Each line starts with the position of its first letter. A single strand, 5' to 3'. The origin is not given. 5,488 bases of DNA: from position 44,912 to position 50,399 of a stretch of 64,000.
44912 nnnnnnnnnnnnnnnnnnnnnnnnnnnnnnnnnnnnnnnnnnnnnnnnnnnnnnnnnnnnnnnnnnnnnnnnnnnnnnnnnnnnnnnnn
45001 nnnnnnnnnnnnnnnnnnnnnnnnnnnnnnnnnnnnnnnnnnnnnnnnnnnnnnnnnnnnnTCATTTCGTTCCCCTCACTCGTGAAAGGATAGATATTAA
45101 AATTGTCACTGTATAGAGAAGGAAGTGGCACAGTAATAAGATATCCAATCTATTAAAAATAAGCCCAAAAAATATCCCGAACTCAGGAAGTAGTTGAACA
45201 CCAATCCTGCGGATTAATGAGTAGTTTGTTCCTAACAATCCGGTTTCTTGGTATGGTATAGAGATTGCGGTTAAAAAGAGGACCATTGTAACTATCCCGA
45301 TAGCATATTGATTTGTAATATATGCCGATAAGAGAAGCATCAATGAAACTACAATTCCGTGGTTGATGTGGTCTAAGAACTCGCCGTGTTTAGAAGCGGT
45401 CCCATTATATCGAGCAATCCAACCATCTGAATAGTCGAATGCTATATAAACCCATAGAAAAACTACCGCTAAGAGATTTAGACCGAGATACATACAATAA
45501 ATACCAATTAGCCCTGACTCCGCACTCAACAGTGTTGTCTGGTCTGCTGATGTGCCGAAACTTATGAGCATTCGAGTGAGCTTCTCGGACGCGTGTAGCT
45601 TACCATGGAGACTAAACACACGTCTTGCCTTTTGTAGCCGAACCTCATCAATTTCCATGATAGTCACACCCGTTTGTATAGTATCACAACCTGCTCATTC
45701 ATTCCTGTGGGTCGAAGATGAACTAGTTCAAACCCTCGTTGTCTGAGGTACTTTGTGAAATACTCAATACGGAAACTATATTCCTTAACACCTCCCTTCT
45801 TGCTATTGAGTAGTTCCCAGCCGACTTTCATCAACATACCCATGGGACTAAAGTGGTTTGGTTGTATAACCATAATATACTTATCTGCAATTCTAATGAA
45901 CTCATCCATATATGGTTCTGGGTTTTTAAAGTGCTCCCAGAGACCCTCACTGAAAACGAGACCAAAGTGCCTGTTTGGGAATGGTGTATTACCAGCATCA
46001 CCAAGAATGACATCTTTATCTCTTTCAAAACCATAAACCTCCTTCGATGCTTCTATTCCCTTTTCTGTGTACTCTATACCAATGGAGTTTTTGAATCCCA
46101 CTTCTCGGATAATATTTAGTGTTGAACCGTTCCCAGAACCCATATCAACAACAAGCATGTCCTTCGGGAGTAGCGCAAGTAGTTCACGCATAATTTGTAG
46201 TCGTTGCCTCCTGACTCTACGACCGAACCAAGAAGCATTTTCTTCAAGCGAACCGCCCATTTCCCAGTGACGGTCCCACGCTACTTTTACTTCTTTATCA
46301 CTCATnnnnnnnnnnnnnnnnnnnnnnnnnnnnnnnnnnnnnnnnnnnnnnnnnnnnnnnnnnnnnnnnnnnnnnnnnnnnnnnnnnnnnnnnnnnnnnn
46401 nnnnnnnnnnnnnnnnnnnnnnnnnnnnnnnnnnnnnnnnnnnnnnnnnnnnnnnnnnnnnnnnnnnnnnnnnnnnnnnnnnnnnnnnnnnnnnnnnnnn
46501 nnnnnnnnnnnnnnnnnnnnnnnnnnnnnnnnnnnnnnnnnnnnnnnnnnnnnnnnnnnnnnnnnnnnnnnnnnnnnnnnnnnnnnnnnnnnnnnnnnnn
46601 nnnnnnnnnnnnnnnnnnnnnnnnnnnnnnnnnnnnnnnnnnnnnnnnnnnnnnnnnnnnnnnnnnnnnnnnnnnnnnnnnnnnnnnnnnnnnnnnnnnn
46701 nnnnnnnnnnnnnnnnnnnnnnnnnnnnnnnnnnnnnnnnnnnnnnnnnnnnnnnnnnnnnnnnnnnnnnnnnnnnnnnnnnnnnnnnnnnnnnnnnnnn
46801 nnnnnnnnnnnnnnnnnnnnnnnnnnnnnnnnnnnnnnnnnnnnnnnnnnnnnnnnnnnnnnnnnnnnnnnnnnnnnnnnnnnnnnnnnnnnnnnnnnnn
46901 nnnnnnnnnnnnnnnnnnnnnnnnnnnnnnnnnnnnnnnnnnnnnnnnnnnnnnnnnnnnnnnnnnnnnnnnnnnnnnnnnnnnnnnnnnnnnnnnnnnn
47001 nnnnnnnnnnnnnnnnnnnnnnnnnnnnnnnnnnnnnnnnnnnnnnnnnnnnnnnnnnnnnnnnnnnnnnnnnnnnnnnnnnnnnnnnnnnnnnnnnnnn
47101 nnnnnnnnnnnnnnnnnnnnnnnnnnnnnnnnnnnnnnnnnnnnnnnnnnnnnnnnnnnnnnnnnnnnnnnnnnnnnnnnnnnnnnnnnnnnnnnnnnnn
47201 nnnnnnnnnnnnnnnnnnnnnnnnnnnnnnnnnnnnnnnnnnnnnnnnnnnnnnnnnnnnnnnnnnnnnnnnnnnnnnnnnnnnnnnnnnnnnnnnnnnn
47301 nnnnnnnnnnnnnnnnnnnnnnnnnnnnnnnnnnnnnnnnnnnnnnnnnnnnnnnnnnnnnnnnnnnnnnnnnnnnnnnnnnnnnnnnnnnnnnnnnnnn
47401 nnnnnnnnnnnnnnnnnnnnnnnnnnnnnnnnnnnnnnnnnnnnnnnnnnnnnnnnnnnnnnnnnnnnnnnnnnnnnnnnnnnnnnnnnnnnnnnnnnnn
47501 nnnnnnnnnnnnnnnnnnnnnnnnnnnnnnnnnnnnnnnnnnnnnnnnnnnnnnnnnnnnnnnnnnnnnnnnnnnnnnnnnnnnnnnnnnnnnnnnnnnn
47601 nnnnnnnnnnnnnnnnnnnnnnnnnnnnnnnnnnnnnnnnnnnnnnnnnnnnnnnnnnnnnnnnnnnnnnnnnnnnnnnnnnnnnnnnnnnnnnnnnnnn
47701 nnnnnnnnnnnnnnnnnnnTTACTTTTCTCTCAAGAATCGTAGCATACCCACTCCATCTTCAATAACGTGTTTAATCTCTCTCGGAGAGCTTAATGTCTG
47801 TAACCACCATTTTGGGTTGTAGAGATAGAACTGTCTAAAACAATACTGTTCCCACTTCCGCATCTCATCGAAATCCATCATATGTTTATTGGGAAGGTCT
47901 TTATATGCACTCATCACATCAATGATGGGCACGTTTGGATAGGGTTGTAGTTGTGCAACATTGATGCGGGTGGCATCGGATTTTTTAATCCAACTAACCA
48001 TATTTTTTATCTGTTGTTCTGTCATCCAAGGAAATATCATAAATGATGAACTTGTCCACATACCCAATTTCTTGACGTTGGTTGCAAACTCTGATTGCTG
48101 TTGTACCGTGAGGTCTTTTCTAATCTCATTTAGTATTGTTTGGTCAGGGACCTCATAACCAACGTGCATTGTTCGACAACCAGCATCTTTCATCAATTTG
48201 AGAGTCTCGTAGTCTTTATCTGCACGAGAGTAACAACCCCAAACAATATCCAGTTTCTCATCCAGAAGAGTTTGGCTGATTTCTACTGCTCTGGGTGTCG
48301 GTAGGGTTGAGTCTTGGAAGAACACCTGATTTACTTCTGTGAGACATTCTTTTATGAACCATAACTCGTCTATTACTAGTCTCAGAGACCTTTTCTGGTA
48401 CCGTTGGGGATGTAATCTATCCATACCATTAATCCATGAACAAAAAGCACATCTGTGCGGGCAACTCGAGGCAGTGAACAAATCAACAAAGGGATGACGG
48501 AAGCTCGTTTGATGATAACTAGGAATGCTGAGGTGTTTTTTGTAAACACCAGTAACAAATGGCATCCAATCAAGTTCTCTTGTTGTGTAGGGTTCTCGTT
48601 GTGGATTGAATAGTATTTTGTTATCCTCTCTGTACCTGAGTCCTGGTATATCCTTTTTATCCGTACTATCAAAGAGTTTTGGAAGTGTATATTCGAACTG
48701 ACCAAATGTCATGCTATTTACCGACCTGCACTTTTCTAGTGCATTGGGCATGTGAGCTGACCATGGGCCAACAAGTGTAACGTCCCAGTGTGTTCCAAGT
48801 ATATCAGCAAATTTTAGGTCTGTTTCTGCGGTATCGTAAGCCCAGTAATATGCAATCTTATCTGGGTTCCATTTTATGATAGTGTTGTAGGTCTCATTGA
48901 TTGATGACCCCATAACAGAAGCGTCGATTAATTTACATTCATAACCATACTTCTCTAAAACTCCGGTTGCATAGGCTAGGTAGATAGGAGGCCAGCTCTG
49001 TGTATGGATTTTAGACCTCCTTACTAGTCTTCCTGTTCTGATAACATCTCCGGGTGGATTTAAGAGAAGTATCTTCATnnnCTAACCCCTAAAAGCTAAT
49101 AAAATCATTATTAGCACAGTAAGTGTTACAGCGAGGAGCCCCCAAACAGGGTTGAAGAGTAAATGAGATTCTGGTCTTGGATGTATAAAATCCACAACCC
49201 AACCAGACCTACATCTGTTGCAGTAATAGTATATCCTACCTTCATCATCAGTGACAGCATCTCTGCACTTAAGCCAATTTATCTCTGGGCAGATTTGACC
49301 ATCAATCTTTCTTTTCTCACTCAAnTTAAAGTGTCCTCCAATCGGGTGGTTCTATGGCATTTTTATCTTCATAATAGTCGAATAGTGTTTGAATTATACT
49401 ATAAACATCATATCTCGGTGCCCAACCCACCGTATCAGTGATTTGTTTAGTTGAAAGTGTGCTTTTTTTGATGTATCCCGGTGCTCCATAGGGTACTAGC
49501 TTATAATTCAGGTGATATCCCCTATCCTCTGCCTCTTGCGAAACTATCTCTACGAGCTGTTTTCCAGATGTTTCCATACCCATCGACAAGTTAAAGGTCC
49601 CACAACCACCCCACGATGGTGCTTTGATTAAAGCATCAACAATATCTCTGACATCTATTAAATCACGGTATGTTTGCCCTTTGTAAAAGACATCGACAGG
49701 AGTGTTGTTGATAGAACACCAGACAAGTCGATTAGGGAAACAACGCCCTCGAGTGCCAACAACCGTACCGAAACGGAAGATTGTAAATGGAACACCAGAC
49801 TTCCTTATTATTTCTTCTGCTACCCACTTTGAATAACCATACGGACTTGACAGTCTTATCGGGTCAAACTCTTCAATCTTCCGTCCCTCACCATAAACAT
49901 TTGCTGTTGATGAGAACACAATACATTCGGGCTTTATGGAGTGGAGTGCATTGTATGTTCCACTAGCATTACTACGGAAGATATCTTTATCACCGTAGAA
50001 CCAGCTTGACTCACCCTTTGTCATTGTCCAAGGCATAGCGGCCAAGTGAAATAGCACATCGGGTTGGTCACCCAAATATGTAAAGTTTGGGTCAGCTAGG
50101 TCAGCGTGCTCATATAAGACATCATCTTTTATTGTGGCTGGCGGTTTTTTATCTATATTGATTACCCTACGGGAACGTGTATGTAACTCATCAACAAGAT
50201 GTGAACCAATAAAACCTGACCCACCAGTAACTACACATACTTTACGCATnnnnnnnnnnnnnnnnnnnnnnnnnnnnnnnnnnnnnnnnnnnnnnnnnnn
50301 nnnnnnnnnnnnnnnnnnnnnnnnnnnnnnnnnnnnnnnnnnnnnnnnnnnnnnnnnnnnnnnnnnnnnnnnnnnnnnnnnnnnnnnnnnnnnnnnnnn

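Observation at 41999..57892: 16-kb glycan island lacking the promoter motif and encoding a complete sedoheptulose-7-P to NDP-heptose route with a DUSP-type phosphatase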

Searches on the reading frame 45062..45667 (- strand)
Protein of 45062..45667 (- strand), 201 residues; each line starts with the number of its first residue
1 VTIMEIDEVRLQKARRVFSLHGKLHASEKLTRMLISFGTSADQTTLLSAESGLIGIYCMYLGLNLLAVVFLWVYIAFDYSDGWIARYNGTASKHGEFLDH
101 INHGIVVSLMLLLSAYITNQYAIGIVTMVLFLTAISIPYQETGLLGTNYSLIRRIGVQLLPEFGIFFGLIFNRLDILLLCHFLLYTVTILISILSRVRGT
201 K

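Call 4: search_protein_families(library=pfam, proteins=[window:45062-45667:-], max_evalue=0.01)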
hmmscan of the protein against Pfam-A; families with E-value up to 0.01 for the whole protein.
window:45062-45667:- (201 aa): 2 families
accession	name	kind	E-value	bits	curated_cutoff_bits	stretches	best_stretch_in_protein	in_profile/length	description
PF01066.26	CDP-OH_P_transf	-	9.5e-09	36.3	22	1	55-154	18-109/152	CDP-alcohol phosphatidyltransferase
PF12263.13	DUF3611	-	0.0022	18.3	27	1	50-133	46-129/175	Protein of unknown function (DUF3611)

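Call 6: search_protein_families(library=ncbifam, proteins=[window:45062-45667:-], max_evalue=0.01)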
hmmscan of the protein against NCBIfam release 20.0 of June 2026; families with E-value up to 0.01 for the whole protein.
window:45062-45667:- (201 aa): 9 families
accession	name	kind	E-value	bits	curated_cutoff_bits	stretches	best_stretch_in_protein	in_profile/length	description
NF040950.1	archin_ph_syn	equivalog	1.9e-11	44.2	180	1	27-142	12-128/191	archaetidylinositol phosphate synthase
NF045883.1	PIPSynth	equivalog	1.2e-08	34.9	170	1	29-139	13-129/197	phosphatidylinositol phosphate synthase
TIGR00473.1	pssA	equivalog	8.7e-06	25.9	107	1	45-132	1-90/153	CDP-diacylglycerol--serine O-phosphatidyltransferase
NF038087.1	arch_ser_synth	exception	0.00014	21.6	240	1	39-131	5-104/216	archaetidylserine synthase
NF041135.1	IPPtranDIPPsyn_Thcocales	equivalog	0.00032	19.8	580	1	27-140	239-352/419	bifunctional L-myo-inositol-1-phosphate cytidylyltransferase/CDP-L-myo-inositol myo-inositolphosphotransferase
NF053678.1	ClpnSynClsA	equivalog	0.0009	19.5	240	1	65-111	31-77/180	cardiolipin synthase ClsA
TIGR00560.1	pgsA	equivalog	0.0011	19.5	109.1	1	67-131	37-103/183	CDP-diacylglycerol--glycerol-3-phosphate 3-phosphatidyltransferase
NF008090.0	PRK10832.1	equivalog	0.0016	18.5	304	1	65-123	33-91/182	CDP-diacylglycerol--glycerol-3-phosphate 3-phosphatidyltransferase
TIGR04217.1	archae_ser_T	exception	0.0019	18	200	1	42-134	11-106/221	archaetidylserine synthase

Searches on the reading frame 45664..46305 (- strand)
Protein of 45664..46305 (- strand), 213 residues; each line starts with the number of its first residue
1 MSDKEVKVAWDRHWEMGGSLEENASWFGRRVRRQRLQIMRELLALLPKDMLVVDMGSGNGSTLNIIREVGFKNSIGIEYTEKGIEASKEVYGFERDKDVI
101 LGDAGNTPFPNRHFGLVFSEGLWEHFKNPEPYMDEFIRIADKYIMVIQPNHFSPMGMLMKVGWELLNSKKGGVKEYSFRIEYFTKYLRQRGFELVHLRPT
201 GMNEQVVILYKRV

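Call 4: search_protein_families(library=pfam, proteins=[window:45664-46305:-], max_evalue=0.01)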
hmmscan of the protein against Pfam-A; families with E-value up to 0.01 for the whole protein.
window:45664-46305:- (213 aa): 6 families
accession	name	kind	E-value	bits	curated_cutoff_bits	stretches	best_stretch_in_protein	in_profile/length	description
PF13489.12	Methyltransf_23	-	5.4e-13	49.4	27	1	32-197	6-164/164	Methyltransferase domain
PF08241.18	Methyltransf_11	-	1.1e-11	45.7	21.2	1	53-139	1-86/95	Methyltransferase domain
PF13847.12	Methyltransf_31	-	4.2e-09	36.7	27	1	48-146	3-109/145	Methyltransferase domain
PF13649.12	Methyltransf_25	-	9.9e-08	33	27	1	52-138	1-91/97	Methyltransferase domain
PF07021.18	MetW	-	1.9e-07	31.4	21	1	40-166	5-122/193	Methionine biosynthesis protein MetW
PF08242.18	Methyltransf_12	-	0.0071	17.5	30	0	53-136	1-88/98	Methyltransferase domain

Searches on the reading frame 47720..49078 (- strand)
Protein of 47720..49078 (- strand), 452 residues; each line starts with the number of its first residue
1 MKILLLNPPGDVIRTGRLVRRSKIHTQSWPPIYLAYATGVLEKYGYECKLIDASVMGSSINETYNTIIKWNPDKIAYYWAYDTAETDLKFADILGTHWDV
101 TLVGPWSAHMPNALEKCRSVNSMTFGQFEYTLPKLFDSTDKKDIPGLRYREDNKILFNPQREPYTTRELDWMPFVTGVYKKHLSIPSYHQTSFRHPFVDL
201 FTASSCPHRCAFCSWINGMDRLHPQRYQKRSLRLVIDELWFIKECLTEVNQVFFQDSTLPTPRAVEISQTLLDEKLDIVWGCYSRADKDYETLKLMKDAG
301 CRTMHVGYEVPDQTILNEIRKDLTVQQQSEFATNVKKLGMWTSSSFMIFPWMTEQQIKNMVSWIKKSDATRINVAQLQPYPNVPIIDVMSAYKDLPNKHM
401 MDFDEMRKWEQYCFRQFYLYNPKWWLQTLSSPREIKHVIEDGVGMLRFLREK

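Call 4: search_protein_families(library=pfam, proteins=[window:47720-49078:-], max_evalue=0.01)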
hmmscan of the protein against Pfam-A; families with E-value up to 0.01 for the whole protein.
window:47720-49078:- (452 aa): 2 families
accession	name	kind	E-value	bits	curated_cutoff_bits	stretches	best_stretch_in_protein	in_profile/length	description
PF04055.27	Radical_SAM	-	1.5e-10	41.9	29.5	1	205-364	6-166/166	Radical SAM superfamily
PF02310.24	B12-binding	-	0.0049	17.1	32.1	0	28-79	11-59/121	B12 binding domain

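Call 6: search_protein_families(library=ncbifam, proteins=[window:47720-49078:-], max_evalue=0.01)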
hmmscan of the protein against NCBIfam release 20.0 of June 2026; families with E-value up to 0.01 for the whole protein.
window:47720-49078:- (452 aa): 18 families
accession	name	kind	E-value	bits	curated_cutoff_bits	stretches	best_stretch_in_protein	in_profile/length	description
TIGR03471.1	HpnJ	equivalog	3.4e-64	217.5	577.6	1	26-389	29-387/472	hopanoid biosynthesis associated radical SAM protein HpnJ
TIGR04479.1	bcpD_PhpK_rSAM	subfamily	4.2e-25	88.1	600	1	196-393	240-435/504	PhpK family radical SAM P-methyltransferase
TIGR02026.1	BchE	equivalog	5.9e-19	68.3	481.35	1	22-395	14-393/497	magnesium-protoporphyrin IX monomethyl ester anaerobic oxidative cyclase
TIGR04295.1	B12_rSAM_oligo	hypoth_equivalog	9.7e-17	60.7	400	1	31-322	25-315/422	TIGR04295 family B12-binding domain-containing radical SAM protein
TIGR04072.2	rSAM_ladder_B12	equivalog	1.4e-15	56.9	360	1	196-359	179-341/443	lipid biosynthesis B12-binding/radical SAM protein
TIGR04385.1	B12_rSAM_cofa1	equivalog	4.2e-15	55.9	450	1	124-364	127-361/438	B12 lower ligand biosynthesis radical SAM protein BzaD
NF040542.1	rSAM_RCCLKC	equivalog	1.2e-09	37.8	450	1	202-371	185-354/423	arsinothricin biosynthesis radical SAM protein ArsL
NF038361.1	rSAM_Sden_1168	equivalog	1.4e-09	37.1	575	1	142-381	225-465/560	Sden_1168 family B12-binding radical SAM P-methyltransferase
NF033070.1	rSAM_AprD4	equivalog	1.9e-07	30.3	500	1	252-383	246-384/456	AprD4 family radical SAM diol-dehydratase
NF050148.1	rSAM_ApyD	equivalog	6.7e-07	28.1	750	1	129-364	136-363/645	RiPP biosynthesis radical SAM protein ApyD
TIGR04367.1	HpnR_B12_rSAM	equivalog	1.4e-06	27.1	650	1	196-384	185-368/490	hopanoid C-3 methylase HpnR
TIGR04014.1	B12_SAM_MJ_0865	equivalog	3.8e-05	22.6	360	0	104-238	75-197/434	methyl-coenzyme M reductase glutamine C-methyltransferase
TIGR04190.1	B12_SAM_Ta0216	equivalog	0.00037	19.2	500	1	137-366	155-393/554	TIGR04190 family B12-binding domain/radical SAM domain protein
NF045585.1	rSAM_slr0320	equivalog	0.00047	18.8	775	1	197-339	235-378/511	photosystem II high light acclimation radical SAM protein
NF040546.1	rSAM_CUAEP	equivalog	0.00053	18.8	500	1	292-369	265-343/468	CUAEP/CCAEP-tail radical SAM (seleno)protein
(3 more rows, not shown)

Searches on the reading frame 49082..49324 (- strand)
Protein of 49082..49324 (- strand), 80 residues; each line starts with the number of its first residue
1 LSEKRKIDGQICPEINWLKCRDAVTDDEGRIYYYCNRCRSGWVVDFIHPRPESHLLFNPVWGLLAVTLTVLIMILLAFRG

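Call 64: search_protein_families(library=pfam, proteins=[window:49082-49324:-], max_evalue=1)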
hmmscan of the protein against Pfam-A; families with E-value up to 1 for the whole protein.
window:49082-49324:- (80 aa): 2 families
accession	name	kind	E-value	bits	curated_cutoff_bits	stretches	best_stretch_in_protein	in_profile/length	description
PF23549.1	Zn_ribbon_GRF_2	-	0.47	10.7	27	1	28-41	25-37/45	GRF-like zinc ribbon domain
PF00397.32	WW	-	0.76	10.3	26.9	1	23-34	7-19/31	WW domain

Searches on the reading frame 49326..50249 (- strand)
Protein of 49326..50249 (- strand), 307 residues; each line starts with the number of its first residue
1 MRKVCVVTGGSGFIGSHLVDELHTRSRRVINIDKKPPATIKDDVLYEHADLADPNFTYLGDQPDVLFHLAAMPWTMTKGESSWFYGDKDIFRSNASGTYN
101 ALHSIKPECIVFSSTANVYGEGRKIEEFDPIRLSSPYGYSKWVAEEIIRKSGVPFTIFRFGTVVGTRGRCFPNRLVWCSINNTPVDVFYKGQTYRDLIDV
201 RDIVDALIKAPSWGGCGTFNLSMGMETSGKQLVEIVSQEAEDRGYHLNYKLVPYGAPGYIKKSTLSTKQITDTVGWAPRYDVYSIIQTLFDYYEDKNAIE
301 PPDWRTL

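Call 4: search_protein_families(library=pfam, proteins=[window:49326-50249:-], max_evalue=0.01)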
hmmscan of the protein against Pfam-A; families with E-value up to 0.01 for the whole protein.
window:49326-50249:- (307 aa): 7 families
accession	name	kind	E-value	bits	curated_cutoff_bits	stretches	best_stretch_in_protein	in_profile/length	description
PF01370.27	Epimerase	-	7e-31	107.9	20.9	1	6-210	2-224/240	NAD dependent epimerase/dehydratase family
PF16363.11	GDP_Man_Dehyd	-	1.6e-16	61.2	27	1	7-286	2-329/332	GDP-mannose 4,6 dehydratase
PF07993.18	NAD_binding_4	-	4.5e-12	46.1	20.1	1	43-171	69-210/258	Male sterility protein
PF04321.23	RmlD_sub_bind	-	7.7e-10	38.7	27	1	6-190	4-178/287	RmlD substrate binding domain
PF01073.25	3Beta_HSD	-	1e-08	35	22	1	6-151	1-160/280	3-beta hydroxysteroid dehydrogenase/isomerase family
PF13460.12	NAD_binding_10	-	0.0014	19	27.2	1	9-163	1-146/184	NAD(P)H-binding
PF02719.21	Polysacc_synt_2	-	0.003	17.2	20.2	0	137-172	138-180/293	Polysaccharide biosynthesis protein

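Call 6: search_protein_families(library=ncbifam, proteins=[window:49326-50249:-], max_evalue=0.01)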
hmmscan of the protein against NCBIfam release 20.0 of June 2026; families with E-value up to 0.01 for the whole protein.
window:49326-50249:- (307 aa): 24 families
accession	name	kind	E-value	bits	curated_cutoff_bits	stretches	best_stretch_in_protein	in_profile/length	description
TIGR01179.1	galE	equivalog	1e-20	73.9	262.3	2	6-151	3-159/332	UDP-glucose 4-epimerase GalE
TIGR01181.1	dTDP_gluc_dehyt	equivalog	3.3e-18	65.9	365.1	1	6-298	3-316/321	dTDP-glucose 4,6-dehydratase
TIGR02197.1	heptose_epim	equivalog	1.2e-15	57.5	274.6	2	6-151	2-152/316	ADP-glyceromanno-heptose 6-epimerase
TIGR01746.1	Thioester-redct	subfamily_domain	2.8e-12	46.6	213.35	1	51-178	77-212/371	thioester reductase domain-containing protein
TIGR01214.1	rmlD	equivalog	3.3e-10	39.5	224.05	1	6-249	3-235/285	dTDP-4-dehydrorhamnose reductase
NF007956.0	PRK10675.1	subfamily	5.3e-10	38.9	394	1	6-149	4-161/338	UDP-glucose 4-epimerase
TIGR04180.1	EDH_00030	hypoth_equivalog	6.2e-10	38.6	475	1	6-238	2-254/297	NAD-dependent 4,6-dehydratase LegB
NF007582.0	PRK10217.1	equivalog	2.4e-08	33.5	698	1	1-293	1-331/355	dTDP-glucose 4,6-dehydratase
NF007490.0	PRK10084.1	subfamily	1.3e-07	30.9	649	1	6-104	4-110/361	dTDP-glucose 4,6-dehydratase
TIGR01777.1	yfcH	hypoth_equivalog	1.5e-07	31.3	207.35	1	6-231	2-232/292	TIGR01777 family oxidoreductase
TIGR03466.1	HpnA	hypoth_equivalog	1.6e-07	30.6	367.65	1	5-217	3-223/327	hopanoid-associated sugar epimerase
NF038078.1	NRPS_MxcG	equivalog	5.7e-07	27.2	2300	1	50-177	1157-1290/1442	myxochelin non-ribosomal peptide synthetase MxcG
NF005539.0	PRK07201.1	equivalog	9.1e-07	28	549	1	6-166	4-180/657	SDR family oxidoreductase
NF043036.1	ErythonDh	equivalog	1.1e-05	24.8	325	1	6-148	4-160/321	D-erythronate dehydrogenase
NF042422.1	oxyalk_red_OleD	equivalog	5.1e-05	22.8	580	1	6-123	4-118/329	2-alkyl-3-oxoalkanoate reductase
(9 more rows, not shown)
